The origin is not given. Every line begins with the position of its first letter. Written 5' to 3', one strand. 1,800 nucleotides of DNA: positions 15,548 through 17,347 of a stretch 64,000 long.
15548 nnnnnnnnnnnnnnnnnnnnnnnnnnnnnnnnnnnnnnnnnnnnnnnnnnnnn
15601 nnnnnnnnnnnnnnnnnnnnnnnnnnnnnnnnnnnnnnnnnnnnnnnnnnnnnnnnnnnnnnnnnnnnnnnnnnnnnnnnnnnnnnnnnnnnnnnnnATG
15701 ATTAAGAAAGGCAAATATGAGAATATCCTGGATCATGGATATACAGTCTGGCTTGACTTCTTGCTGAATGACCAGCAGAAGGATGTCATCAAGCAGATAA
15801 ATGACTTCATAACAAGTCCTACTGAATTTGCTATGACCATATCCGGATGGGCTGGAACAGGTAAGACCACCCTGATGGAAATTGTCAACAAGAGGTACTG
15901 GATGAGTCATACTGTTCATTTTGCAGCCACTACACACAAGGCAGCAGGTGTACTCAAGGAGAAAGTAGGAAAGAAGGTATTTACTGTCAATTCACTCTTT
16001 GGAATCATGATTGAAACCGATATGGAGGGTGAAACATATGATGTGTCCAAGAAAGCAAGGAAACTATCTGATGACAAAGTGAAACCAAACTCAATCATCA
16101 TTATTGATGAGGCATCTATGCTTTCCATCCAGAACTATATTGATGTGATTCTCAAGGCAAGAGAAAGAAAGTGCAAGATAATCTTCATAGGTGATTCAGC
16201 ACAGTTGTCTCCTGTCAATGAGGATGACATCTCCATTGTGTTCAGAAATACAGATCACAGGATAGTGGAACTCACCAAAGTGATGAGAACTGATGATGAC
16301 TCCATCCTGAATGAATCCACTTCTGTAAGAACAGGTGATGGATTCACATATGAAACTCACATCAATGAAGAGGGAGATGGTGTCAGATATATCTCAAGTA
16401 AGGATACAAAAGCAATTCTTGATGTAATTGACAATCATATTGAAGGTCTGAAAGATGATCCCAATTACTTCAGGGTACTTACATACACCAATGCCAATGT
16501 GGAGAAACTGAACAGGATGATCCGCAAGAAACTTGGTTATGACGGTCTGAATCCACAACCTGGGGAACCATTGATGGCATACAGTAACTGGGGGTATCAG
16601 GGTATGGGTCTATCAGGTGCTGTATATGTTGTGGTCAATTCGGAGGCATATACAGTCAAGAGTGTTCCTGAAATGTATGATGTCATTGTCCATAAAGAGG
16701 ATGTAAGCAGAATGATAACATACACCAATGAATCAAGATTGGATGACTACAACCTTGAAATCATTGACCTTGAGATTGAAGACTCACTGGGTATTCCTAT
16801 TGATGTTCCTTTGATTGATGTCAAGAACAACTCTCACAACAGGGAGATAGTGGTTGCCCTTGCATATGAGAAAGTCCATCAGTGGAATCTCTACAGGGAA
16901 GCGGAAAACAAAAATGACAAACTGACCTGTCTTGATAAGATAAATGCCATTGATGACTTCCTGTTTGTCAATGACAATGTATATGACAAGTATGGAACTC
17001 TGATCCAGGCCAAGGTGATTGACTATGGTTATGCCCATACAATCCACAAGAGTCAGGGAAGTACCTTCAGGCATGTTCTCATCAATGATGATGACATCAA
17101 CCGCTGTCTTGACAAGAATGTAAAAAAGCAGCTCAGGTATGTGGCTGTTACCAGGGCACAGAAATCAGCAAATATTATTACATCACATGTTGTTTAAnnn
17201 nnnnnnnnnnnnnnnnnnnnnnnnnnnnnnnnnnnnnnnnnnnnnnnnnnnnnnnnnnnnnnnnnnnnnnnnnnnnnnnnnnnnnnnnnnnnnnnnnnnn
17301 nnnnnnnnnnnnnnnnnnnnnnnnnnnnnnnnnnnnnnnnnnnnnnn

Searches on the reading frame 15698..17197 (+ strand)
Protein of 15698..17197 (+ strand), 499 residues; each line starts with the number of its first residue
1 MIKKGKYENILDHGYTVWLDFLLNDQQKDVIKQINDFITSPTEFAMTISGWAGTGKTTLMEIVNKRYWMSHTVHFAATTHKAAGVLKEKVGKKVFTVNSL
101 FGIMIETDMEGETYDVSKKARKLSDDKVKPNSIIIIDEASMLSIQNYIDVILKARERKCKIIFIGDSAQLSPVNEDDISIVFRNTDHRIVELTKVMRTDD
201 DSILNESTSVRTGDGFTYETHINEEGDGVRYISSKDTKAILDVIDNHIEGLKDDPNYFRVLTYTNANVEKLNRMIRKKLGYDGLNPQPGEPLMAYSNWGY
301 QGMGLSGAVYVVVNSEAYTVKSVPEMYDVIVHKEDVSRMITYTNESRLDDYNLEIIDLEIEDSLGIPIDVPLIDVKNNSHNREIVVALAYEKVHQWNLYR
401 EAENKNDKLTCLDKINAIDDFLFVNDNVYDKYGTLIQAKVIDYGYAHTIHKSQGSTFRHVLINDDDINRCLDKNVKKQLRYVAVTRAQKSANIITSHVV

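Call 76: search_protein_families(library=phrogs, proteins=[window:15698-17197:+], max_evalue=0.001)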
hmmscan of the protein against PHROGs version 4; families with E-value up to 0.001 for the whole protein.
window:15698-17197:+ (499 aa): 8 families
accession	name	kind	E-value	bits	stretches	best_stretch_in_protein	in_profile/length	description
phrog_325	-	DNA, RNA and nucleotide metabolism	3.6e-86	291.3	1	20-493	468-866/986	Dda-like helicase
phrog_4412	-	DNA, RNA and nucleotide metabolism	6.2e-34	118.4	2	20-277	328-578/743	exonuclease V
phrog_1967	-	DNA, RNA and nucleotide metabolism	2.8e-16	60.3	2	17-94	147-226/776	DNA helicase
phrog_170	-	other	1.1e-06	29.3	0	131-177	191-242/323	PhoH-like phosphate starvation-inducible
phrog_25471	-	unknown function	6.3e-06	27.3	1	23-169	3-159/162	-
phrog_168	-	DNA, RNA and nucleotide metabolism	2.4e-05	25.2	1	24-164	26-136/314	clamp loader of DNA polymerase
phrog_5846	-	DNA, RNA and nucleotide metabolism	0.0002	21.8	1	27-164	21-128/380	clamp loader of DNA polymerase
phrog_2107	-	other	0.0004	21.1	0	48-93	8-51/201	thymidylate kinase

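Call 77: search_protein_families(library=pfam, proteins=[window:15698-17197:+], max_evalue=0.001)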
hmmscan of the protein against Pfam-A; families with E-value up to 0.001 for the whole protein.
window:15698-17197:+ (499 aa): 10 families
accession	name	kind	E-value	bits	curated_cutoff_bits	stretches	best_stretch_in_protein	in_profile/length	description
PF13604.12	AAA_30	-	3.5e-30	105.6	27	1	23-215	2-173/191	AAA domain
PF13245.12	AAA_19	-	3.6e-17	63.2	25.1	1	45-173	13-132/134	AAA domain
PF01443.25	Viral_helicase1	-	1e-11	45.5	21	1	435-495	167-228/228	Viral superfamily 1 RNA helicase core domain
PF13538.12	UvrD_C_2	-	6e-11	42.5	27.4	1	443-494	1-52/52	UvrD-like helicase C-terminal domain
PF05970.20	PIF1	-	1.1e-10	42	25.9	1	23-201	2-192/223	PIF1-like helicase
PF00931.28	NB-ARC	-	2.6e-05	24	23.5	1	30-165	4-135/248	NB-ARC domain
PF22232.2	TraI_hel_assoc_N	-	5.1e-05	24.3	27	1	113-164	47-98/99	TraI helicase-associated ssDNA bd, N-terminal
PF13401.12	AAA_22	-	7.2e-05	23.5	27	1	46-167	8-124/130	AAA domain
PF09848.15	SLFN-g3_helicase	-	0.0007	19.4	24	0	46-197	4-160/354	Schlafen group 3, DNA/RNA helicase domain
PF13086.12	AAA_11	-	0.00071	19.9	27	0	130-173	213-253/257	AAA domain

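Call 80: search_dna_similar(query=window:15698-17197:+, collection=phages, mode=protein, max_rows=12)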
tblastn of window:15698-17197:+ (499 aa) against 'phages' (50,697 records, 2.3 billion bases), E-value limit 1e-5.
Records with a match: 2463; places in all: 2467; records where one place covers at least 80% of the query: 679.
Best place of each record, by identity: <60% 2463.
By first word of the organism name: Escherichia 712; Pseudomonas 390; Klebsiella 316; Vibrio 119; Shigella 89; Flavobacterium 84; Aeromonas 78; Acinetobacter 76; Enterobacter 59; Enterobacteria 48; and 66 more.
By host as written in the record: Escherichia coli 303; - 302; Pseudomonas aeruginosa 151; Klebsiella pneumoniae 109; Pseudomonas aeruginosa PAO1 96; Flavobacterium columnare 56; Pseudomonas sp. 34; Aeromonas salmonicida 28; and 565 more.
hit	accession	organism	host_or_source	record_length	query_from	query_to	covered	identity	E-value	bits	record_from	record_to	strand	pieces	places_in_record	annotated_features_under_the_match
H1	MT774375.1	uncultured phage cr50_1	human feces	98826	11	488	96%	33.7%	1e-47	183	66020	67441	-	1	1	DNA helicase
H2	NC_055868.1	uncultured phage cr50_1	human feces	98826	11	488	96%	33.7%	1e-47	183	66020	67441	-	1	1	DNA helicase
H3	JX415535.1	Escherichia phage ECBP1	Escherichia coli KBP21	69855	23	489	94%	28.6%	9e-25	114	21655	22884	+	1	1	DNA helicase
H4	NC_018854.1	Escherichia phage ECBP1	Escherichia coli KBP21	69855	23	489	94%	28.6%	9e-25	114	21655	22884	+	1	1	ATP-dependent RecD-like DNA helicase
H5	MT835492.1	Bacteriophage sp.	human fecal samples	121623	24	494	94%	28.3%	5e-27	121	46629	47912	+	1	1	record has no annotation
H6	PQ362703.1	Escherichia phage vB_EcoP_PW8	Escherichia coli (avian pathogenic)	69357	23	489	94%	28.6%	2e-24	113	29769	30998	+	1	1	ATP dependent DNA helicase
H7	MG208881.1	Escherichia phage St11Ph5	Escherichia coli 4s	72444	23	489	94%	28.5%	7e-25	114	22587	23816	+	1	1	DNA helicase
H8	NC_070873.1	Escherichia phage St11Ph5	Escherichia coli 4s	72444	23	489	94%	28.5%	7e-25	114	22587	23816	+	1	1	Dda-like helicase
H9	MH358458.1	Escherichia phage phi G17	Escherichia coli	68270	23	489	94%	28.5%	1e-24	114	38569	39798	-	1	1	DNA helicase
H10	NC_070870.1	Escherichia phage phi G17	Escherichia coli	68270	23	489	94%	28.5%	1e-24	114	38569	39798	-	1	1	Dda-like helicase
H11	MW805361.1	Paraglaciecola Antarctic GD virus 1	Paraglaciecola sp. strain IceBac 372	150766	23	487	93%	28.5%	2e-12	76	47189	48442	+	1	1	DNA helicase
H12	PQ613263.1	Shigella phage Moonfish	Shigella flexneri PE577 (serotype Y)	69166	23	489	94%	28.3%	8e-25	114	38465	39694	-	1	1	ATP-dependent RecD-like DNA helicase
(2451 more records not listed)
